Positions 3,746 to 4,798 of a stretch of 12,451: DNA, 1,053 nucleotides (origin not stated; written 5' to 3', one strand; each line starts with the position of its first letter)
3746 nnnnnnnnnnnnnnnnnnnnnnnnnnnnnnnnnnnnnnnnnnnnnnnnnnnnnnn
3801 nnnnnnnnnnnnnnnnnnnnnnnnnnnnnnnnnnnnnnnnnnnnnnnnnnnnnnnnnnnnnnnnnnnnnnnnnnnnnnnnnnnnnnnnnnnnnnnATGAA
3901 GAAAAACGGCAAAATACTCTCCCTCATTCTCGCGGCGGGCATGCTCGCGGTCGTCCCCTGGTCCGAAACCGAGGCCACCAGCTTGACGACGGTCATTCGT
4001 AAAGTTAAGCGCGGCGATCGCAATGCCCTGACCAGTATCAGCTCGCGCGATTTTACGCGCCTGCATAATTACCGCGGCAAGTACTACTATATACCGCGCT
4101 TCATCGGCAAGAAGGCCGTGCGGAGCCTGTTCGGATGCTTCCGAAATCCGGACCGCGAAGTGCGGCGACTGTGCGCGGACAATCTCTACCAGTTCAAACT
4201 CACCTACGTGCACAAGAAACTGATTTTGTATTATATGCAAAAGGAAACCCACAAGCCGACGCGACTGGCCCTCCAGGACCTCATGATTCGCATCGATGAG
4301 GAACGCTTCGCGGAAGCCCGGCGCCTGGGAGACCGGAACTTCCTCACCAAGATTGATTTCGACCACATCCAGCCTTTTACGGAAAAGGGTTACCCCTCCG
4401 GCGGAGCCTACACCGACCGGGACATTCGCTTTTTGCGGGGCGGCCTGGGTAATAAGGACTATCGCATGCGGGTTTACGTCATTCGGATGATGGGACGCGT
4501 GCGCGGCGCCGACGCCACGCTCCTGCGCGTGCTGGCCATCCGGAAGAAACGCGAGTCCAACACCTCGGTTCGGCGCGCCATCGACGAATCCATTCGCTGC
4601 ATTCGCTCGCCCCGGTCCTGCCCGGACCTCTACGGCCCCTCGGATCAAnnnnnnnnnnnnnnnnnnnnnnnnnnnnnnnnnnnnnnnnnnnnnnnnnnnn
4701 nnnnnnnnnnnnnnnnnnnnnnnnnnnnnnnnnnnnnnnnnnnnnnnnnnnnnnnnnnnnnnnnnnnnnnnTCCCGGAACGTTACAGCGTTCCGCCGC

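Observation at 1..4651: Thioester-containing bacterial alpha-2-macroglobulin in an operon with VanW, SH3b/YfaP-like and HEAT-repeat exported proteins: a non-canonical A2M module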

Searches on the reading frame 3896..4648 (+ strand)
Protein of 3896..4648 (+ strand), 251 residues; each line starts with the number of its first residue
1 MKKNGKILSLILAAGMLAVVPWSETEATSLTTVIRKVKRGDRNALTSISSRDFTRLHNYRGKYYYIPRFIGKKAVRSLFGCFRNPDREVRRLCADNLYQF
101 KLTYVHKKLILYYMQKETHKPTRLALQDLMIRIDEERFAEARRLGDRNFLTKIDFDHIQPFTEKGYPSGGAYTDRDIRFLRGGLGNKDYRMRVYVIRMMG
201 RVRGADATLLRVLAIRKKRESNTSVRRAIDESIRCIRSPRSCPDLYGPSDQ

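Call 7: search_protein_families(library=pfam, proteins=[window:3896-4648:+], max_evalue=0.01)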
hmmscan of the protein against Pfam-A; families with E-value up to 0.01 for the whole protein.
window:3896-4648:+ (251 aa): 1 family
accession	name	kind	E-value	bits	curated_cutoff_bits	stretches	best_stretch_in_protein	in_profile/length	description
PF13646.12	HEAT_2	-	0.0089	16.7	27.7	0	184-245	8-67/88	HEAT repeats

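Call 19: search_protein_families(library=ncbifam, proteins=[window:3896-4648:+], max_evalue=0.001)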
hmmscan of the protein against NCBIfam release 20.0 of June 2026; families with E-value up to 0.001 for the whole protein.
window:3896-4648:+ (251 aa): 0 families

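Call 64: find_homologous_proteins(query=window:3896-4648:+)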
Query window:3896-4648:+ (251 aa): 3 proteins with E <= 0.001 among 1019 candidates.
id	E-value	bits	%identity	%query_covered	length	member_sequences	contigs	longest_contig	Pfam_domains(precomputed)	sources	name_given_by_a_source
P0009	2.2e-164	563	100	100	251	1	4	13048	-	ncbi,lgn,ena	-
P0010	1.0e-80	289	56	90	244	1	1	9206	-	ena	-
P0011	3.4e-76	274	58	89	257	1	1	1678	-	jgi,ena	-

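Call 65: find_encoding_contigs(protein=P0009, flank=10000, max_places=6)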
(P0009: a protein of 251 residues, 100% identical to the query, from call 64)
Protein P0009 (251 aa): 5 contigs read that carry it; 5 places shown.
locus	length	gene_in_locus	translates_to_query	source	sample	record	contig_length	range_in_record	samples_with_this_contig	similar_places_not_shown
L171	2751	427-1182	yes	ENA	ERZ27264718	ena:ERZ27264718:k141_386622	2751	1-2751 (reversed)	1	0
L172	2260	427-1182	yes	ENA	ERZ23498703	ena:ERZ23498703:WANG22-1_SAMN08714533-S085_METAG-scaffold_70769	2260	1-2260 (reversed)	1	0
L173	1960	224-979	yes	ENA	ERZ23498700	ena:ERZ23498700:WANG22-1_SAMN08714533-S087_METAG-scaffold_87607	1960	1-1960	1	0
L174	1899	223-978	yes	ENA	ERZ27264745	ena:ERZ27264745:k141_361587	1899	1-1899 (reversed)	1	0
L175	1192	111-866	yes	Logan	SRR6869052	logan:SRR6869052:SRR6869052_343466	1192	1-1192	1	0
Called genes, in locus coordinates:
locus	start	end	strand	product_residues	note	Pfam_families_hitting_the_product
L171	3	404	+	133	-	?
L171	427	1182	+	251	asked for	-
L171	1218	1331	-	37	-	-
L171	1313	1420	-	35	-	-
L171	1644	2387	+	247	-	-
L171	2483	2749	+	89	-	?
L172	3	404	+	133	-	?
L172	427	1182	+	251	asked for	-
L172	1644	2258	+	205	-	?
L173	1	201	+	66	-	?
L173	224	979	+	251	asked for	-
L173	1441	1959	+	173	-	?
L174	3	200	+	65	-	?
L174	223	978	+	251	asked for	-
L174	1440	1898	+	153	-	?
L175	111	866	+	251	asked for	-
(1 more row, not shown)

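Call 76: predict_structure(alignment_id=A5)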
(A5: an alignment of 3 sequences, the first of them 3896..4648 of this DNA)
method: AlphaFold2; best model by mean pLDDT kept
length: 251 residues; sequences in the alignment: 3
mean_pLDDT: 80.9   pTM: 0.65
mean pLDDT of the five models: 80.9, 78.1, 75.8, 71.8, 59.6
residues with pLDDT >= 90: 125; 70-90: 75; 50-70: 17; < 50: 34
segments of 3 or more residues with pLDDT < 50: 1-26, 167-169, 247-251
pLDDT, mean of each block of 10 residues (from residue 1): 35 38 53 93 94 90 88 94 95 94 90 94 92 85 89 83 55 80 92 88 79 93 95 85 54 36
secondary structure, 60 per line:
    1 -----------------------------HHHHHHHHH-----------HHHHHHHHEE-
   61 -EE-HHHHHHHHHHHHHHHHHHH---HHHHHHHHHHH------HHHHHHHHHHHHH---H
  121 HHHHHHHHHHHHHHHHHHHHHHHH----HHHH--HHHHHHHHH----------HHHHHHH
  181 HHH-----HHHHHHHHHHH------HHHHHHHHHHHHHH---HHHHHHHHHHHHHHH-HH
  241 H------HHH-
elements in order: H30-38 H50-57 H65-83 H87-97 H104-116 H120-144 H149-152 H155-163 H174-183 H189-199 H206-219 H223-237

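Call 77: search_protein_representatives(alignment_id=A5)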
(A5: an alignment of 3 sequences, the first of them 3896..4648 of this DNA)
Query: 3 sequences, 245 profile positions. Proteins with E-value up to 0.001 (for the whole library): 24; up to 1e-10: 7; up to 1e-30: 6. The best 24 are listed.
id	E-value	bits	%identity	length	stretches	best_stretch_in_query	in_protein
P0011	5.0e-131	451.9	-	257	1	1-245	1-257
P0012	5.3e-69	248.8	-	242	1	11-244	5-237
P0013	2.2e-64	233.7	-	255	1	44-243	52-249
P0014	4.4e-64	232.7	-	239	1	3-229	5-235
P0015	1.1e-62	228.1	-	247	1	16-201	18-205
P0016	1.6e-57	211.2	-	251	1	11-238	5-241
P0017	1.2e-15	74.1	-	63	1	188-244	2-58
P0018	1.2e-10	57.7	-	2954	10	161-236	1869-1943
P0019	3.9e-10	56.0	-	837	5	64-97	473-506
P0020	6.6e-08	48.7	-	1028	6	67-98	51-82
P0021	2.4e-07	46.9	-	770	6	67-92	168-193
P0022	3.4e-07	46.4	-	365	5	55-95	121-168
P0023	3.1e-06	43.2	-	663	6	66-93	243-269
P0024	3.8e-06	43.0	-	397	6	67-97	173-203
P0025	1.3e-05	41.2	-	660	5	167-239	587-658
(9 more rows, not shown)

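Call 79: search_protein_families(library=pfam, proteins=[P0019, P0020, P0021, P0022, P0024, P0025], max_evalue=0.001)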
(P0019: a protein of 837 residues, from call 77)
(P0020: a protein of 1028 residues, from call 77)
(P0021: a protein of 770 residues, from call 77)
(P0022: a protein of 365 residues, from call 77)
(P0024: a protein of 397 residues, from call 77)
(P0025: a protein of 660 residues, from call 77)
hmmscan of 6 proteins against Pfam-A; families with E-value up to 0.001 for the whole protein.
P0019 (837 aa): 22 families
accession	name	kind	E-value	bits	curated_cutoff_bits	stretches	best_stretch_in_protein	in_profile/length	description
PF13646.12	HEAT_2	-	9.3e-98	321.1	27.7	9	118-193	1-77/88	HEAT repeats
PF03130.22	HEAT_PBS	-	5.3e-63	202.6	20.9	3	132-158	1-27/27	PBS lyase HEAT-like repeat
PF02985.28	HEAT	-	9.7e-55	177.7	23.5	1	569-594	2-27/31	HEAT repeat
PF12717.13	Cnd1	-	7.3e-35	120.8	26.4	4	112-198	17-104/162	non-SMC mitotic condensation complex subunit 1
PF13513.12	HEAT_EZ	-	7.2e-30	103.3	27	0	481-507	29-55/55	HEAT-like repeat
PF00514.29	Arm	-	4.2e-27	93.7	20.6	0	511-536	12-37/41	Armadillo/beta-catenin-like repeat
PF12755.13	Vac14_Fab1_bd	-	2.1e-24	86.4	22.1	0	296-359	20-83/97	Vacuolar 14 Fab1-binding region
PF01602.26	Adaptin_N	-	1.3e-17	64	37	1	115-328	113-327/524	Adaptin N terminal region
PF24714.1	TOR1L1_N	-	5.5e-16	59.2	43.3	0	62-91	213-242/281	TORTIFOLIA1 N-terminal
PF25767.1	ARM_TBCD_2nd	-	3.2e-11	43.6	29.7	0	547-596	58-106/245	Tubulin-specific chaperone D-like, ARM repeats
PF14663.11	RasGEF_N_2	-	7.9e-10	39.5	27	0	148-178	6-36/108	Rapamycin-insensitive companion of mTOR RasGEF_N domain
PF22928.2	INTS1_R4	-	3.7e-09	36.9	27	0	28-54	68-94/102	Integrator complex subunit 1, R4 domain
PF25151.1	TPR_Trm732_C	-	7.8e-09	36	27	0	656-688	99-131/159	Trm732, C-terminal TPR repeats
PF11791.14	Aconitase_B_N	-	2.4e-08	34.5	25.8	0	133-171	80-116/153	Aconitate B N-terminal domain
PF21547.3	TTI1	-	6.4e-08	32.8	27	0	571-606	3-41/90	TELO2-interacting protein 1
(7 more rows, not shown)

P0020 (1028 aa): 22 families
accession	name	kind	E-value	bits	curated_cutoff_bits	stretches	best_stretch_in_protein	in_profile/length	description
PF13646.12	HEAT_2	-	4.4e-141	460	27.7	12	531-617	2-88/88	HEAT repeats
PF03130.22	HEAT_PBS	-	3.8e-91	289.4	20.9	5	71-96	1-26/27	PBS lyase HEAT-like repeat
PF02985.28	HEAT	-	4.3e-71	228.5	23.5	2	562-589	2-28/31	HEAT repeat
PF13513.12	HEAT_EZ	-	2.2e-51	171.9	27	0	56-82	29-55/55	HEAT-like repeat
PF00514.29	Arm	-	3.7e-43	144.7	20.6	0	82-113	8-39/41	Armadillo/beta-catenin-like repeat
PF12717.13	Cnd1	-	5.5e-16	59.5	26.4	0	727-787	23-89/162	non-SMC mitotic condensation complex subunit 1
PF12755.13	Vac14_Fab1_bd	-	2.7e-11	44.4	22.1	0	813-839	28-54/97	Vacuolar 14 Fab1-binding region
PF01602.26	Adaptin_N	-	4.1e-10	39.3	37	0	56-120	266-336/524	Adaptin N terminal region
PF21581.3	SCD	-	8.7e-10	39.2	27.5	0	60-82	35-57/75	Stromalin conservative domain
PF24714.1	TOR1L1_N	-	1.9e-09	37.7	43.3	0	689-722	206-239/281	TORTIFOLIA1 N-terminal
PF09207.16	Yeast-kill-tox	-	8e-09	36.5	23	0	156-179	15-37/87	Yeast killer toxin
PF25786.1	HEAT_GCN1_C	-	2.2e-08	34.7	27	0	726-781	28-92/151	GCN1-like, C-terminal HEAT repeats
PF11791.14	Aconitase_B_N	-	8.9e-08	32.7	25.8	0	339-375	80-114/153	Aconitate B N-terminal domain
PF11865.14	mTOR_dom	-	1.1e-07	32.4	27.6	0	563-671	13-114/160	Serine/threonine-protein kinase mTOR domain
PF25767.1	ARM_TBCD_2nd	-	1.4e-07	31.6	29.7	0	726-752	78-104/245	Tubulin-specific chaperone D-like, ARM repeats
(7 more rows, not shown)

P0021 (770 aa): 17 families
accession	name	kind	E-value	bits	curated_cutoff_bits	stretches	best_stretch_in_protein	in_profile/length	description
PF13646.12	HEAT_2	-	7e-96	315.1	27.7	7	129-196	18-87/88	HEAT repeats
PF03130.22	HEAT_PBS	-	2.7e-89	283.7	20.9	7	97-123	1-27/27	PBS lyase HEAT-like repeat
PF02985.28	HEAT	-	2.4e-34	114.5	23.5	1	144-171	2-29/31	HEAT repeat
PF13513.12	HEAT_EZ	-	7.9e-29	100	27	0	142-169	28-55/55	HEAT-like repeat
PF00514.29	Arm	-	5.8e-21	74.2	20.6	0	138-169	8-39/41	Armadillo/beta-catenin-like repeat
PF12755.13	Vac14_Fab1_bd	-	3.3e-19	69.8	22.1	0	542-593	29-80/97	Vacuolar 14 Fab1-binding region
PF12717.13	Cnd1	-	3.5e-16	60.1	26.4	0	143-202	22-88/162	non-SMC mitotic condensation complex subunit 1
PF25767.1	ARM_TBCD_2nd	-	1.4e-15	57.8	29.7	0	33-82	59-109/245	Tubulin-specific chaperone D-like, ARM repeats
PF25786.1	HEAT_GCN1_C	-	4.9e-09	36.8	27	0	287-341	27-90/151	GCN1-like, C-terminal HEAT repeats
PF24714.1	TOR1L1_N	-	7.7e-09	35.7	43.3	0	142-314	82-238/281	TORTIFOLIA1 N-terminal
PF01602.26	Adaptin_N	-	6.6e-08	32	37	0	130-361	98-345/524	Adaptin N terminal region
PF11791.14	Aconitase_B_N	-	4.7e-07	30.4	25.8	0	25-106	38-117/153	Aconitate B N-terminal domain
PF25151.1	TPR_Trm732_C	-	2e-06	28.2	27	0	82-121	98-137/159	Trm732, C-terminal TPR repeats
PF14663.11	RasGEF_N_2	-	8e-05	23.4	27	0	174-211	7-44/108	Rapamycin-insensitive companion of mTOR RasGEF_N domain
PF22646.2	PPP2R1A-like_HEAT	-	0.00017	22.4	27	0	141-169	6-34/78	PPP2R1A-like HEAT repeat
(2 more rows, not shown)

P0022 (365 aa): 21 families
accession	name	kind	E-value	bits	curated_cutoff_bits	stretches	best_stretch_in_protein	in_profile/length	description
PF13646.12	HEAT_2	-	1.4e-58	195.6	27.7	5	27-112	3-87/88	HEAT repeats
PF02985.28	HEAT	-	3.8e-43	141.8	23.5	3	60-85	3-28/31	HEAT repeat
PF03130.22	HEAT_PBS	-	6.8e-40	131.4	20.9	4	73-99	1-27/27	PBS lyase HEAT-like repeat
PF13513.12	HEAT_EZ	-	2.5e-24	85.7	27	0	175-199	29-53/55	HEAT-like repeat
PF24714.1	TOR1L1_N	-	1.3e-14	54.7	43.3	0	233-262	210-239/281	TORTIFOLIA1 N-terminal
PF12717.13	Cnd1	-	1.1e-11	45.5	26.4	0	204-264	21-88/162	non-SMC mitotic condensation complex subunit 1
PF00514.29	Arm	-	1.5e-11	44.3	20.6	0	175-199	13-37/41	Armadillo/beta-catenin-like repeat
PF25786.1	HEAT_GCN1_C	-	2.3e-10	41.1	27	0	58-114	28-93/151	GCN1-like, C-terminal HEAT repeats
PF12755.13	Vac14_Fab1_bd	-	6.2e-09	36.8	22.1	0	205-245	28-79/97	Vacuolar 14 Fab1-binding region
PF21581.3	SCD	-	2.4e-07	31.4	27.5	0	56-85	29-58/75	Stromalin conservative domain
PF20066.5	Glyoxalase_8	-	4.4e-07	30.5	23.7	1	208-274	6-73/143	Glyoxalase superfamily protein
PF21547.3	TTI1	-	3e-06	27.5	27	0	208-232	3-27/90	TELO2-interacting protein 1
PF05004.19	IFRD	-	9.3e-06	25.2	25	0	53-82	212-239/306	Interferon-related developmental regulator (IFRD)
PF14663.11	RasGEF_N_2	-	1.2e-05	26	27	0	89-115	6-32/108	Rapamycin-insensitive companion of mTOR RasGEF_N domain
PF22646.2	PPP2R1A-like_HEAT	-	2.1e-05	25.3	27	0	84-112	3-31/78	PPP2R1A-like HEAT repeat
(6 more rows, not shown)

P0024 (397 aa): 25 families
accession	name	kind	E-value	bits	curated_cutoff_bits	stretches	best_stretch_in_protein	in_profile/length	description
PF13646.12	HEAT_2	-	3.1e-66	220.1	27.7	5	118-179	1-64/88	HEAT repeats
PF03130.22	HEAT_PBS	-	1.8e-51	167.1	20.9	4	101-127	1-27/27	PBS lyase HEAT-like repeat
PF02985.28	HEAT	-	3.3e-49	160.6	23.5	5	149-176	2-29/31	HEAT repeat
PF13513.12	HEAT_EZ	-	3e-35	120.5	27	2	115-143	27-55/55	HEAT-like repeat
PF00514.29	Arm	-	2.9e-24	84.7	20.6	0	85-111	12-38/41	Armadillo/beta-catenin-like repeat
PF24714.1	TOR1L1_N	-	5.8e-18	65.7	43.3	1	331-362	210-241/281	TORTIFOLIA1 N-terminal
PF22646.2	PPP2R1A-like_HEAT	-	1.1e-14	55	27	0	143-172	3-32/78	PPP2R1A-like HEAT repeat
PF12755.13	Vac14_Fab1_bd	-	6.4e-12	46.4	22.1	0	263-300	19-56/97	Vacuolar 14 Fab1-binding region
PF25786.1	HEAT_GCN1_C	-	2.3e-11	44.4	27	0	116-188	27-119/151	GCN1-like, C-terminal HEAT repeats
PF25151.1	TPR_Trm732_C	-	1.4e-10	41.8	27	0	117-192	72-140/159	Trm732, C-terminal TPR repeats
PF12717.13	Cnd1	-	4.8e-09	36.9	26.4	0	318-395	7-89/162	non-SMC mitotic condensation complex subunit 1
PF25767.1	ARM_TBCD_2nd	-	2.6e-08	34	29.7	0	271-299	77-105/245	Tubulin-specific chaperone D-like, ARM repeats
PF14663.11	RasGEF_N_2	-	5.8e-07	30.3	27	0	273-313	7-47/108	Rapamycin-insensitive companion of mTOR RasGEF_N domain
PF24492.1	HEAT_ECM29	-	2.5e-06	28.1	27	0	269-315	110-159/160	Proteasome adapter and scaffold protein ECM29, HEAT-repeat domain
PF21100.3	MCM_C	-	4.2e-06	26.9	27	0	285-321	22-57/64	MCM protein C-terminal winged helix-turn-helix domain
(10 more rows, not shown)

P0025 (660 aa): 7 families
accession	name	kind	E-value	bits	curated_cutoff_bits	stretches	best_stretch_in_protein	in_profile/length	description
PF13646.12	HEAT_2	-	6.8e-38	129.3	27.7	4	408-487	4-83/88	HEAT repeats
PF02985.28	HEAT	-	1.8e-20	71.5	23.5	0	440-462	5-27/31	HEAT repeat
PF13513.12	HEAT_EZ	-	2e-09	38.2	27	0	436-461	29-54/55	HEAT-like repeat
PF18991.6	DUF5724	-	1.2e-07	30.6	25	0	467-575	432-538/1214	Family of unknown function (DUF5724)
PF21581.3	SCD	-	5.5e-06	27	27.5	0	338-370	27-59/75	Stromalin conservative domain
PF12717.13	Cnd1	-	0.00016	22.2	26.4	0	420-500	2-91/162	non-SMC mitotic condensation complex subunit 1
PF03130.22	HEAT_PBS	-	0.00068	20.4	20.9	0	546-567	1-22/27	PBS lyase HEAT-like repeat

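Call 80: fold_search(model_id=the predicted structure, library=pdb)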
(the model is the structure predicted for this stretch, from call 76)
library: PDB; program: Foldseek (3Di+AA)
matches with E <= 10: 626; with E <= 0.001: 0
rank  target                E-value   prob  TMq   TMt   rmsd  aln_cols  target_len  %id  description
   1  8d9w_D                8.4e-02  0.95  0.30  0.30  12.3       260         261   11  beta-Arf1 homodimeric interface within AP-1, Arf1, Nef, MHC-I lattice on narrow tubes (released 2023-07-05)
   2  5h7c_A                9.2e-02  0.95  0.32  0.23  12.2       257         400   10  Crystal structure of a repeat protein with two Protein A-DHR14 repeat modules (released 2017-06-28)
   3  8d9w_A                1.3e-01  0.94  0.30  0.30  12.1       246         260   10  beta-Arf1 homodimeric interface within AP-1, Arf1, Nef, MHC-I lattice on narrow tubes (released 2023-07-05)
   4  6cri_B                1.4e-01  0.93  0.29  0.15  13.3       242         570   11  Structure of the cargo bound AP-1:Arf1:tetherin-Nef stable closed trimer (released 2018-08-01)
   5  7f6m_A                1.4e-01  0.63  0.24  0.20  15.1       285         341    9  Crystal structure of APC complexed with a peptide inhibitor MAI-516 (released 2022-06-29)
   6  9qpq_O                1.6e-01  0.72  0.27  0.24  13.8       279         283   10  The structure of the COPI leaf bound to GOLPH3 (released 2025-10-22)
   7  3au3                  1.6e-01  0.63  0.23  0.20  14.9       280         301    8  Crystal structure of armadillo repeat domain of APC (released 2011-11-02)
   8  7lcz_B                1.8e-01  0.77  0.24  0.21  13.5       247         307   13  Crystal structure of the ARM domain from Drosophila SARM1 in complex with NMN (released 2021-03-10)
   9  6dec_P                1.9e-01  0.54  0.25  0.21  14.7       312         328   11  Crystal structure of Bos taurus Arp2/3 complex binding with C-terminus of Homo sapiens SPIN90 (released 2018-10-24)
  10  6gwd_I                2.0e-01  0.99  0.32  0.49  10.0       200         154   12  Tubulin:iiH5 alphaRep complex (released 2019-01-30)
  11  4d4z_B                2.0e-01  0.89  0.32  0.28  16.7       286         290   12  STRUCTURE OF HUMAN DEOXYHYPUSINE HYDROXYLASE in complex with glycerol (released 2015-04-15)
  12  6xns_E                2.0e-01  0.33  0.17  0.14  15.8       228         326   14  C3_crown-05 (released 2020-12-23)
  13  8whh_D                2.0e-01  0.80  0.28  0.31  11.9       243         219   12  Crystal structure of Se-Met derivative CLASP2 in complex with CLIP170 (released 2024-08-28)
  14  7lcy_B                2.1e-01  0.75  0.28  0.25  12.5       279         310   14  Crystal structure of the ligand-free ARM domain from Drosophila SARM1 (released 2021-03-10)
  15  7lcy_A                2.1e-01  0.63  0.24  0.19  13.8       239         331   15  Crystal structure of the ligand-free ARM domain from Drosophila SARM1 (released 2021-03-10)
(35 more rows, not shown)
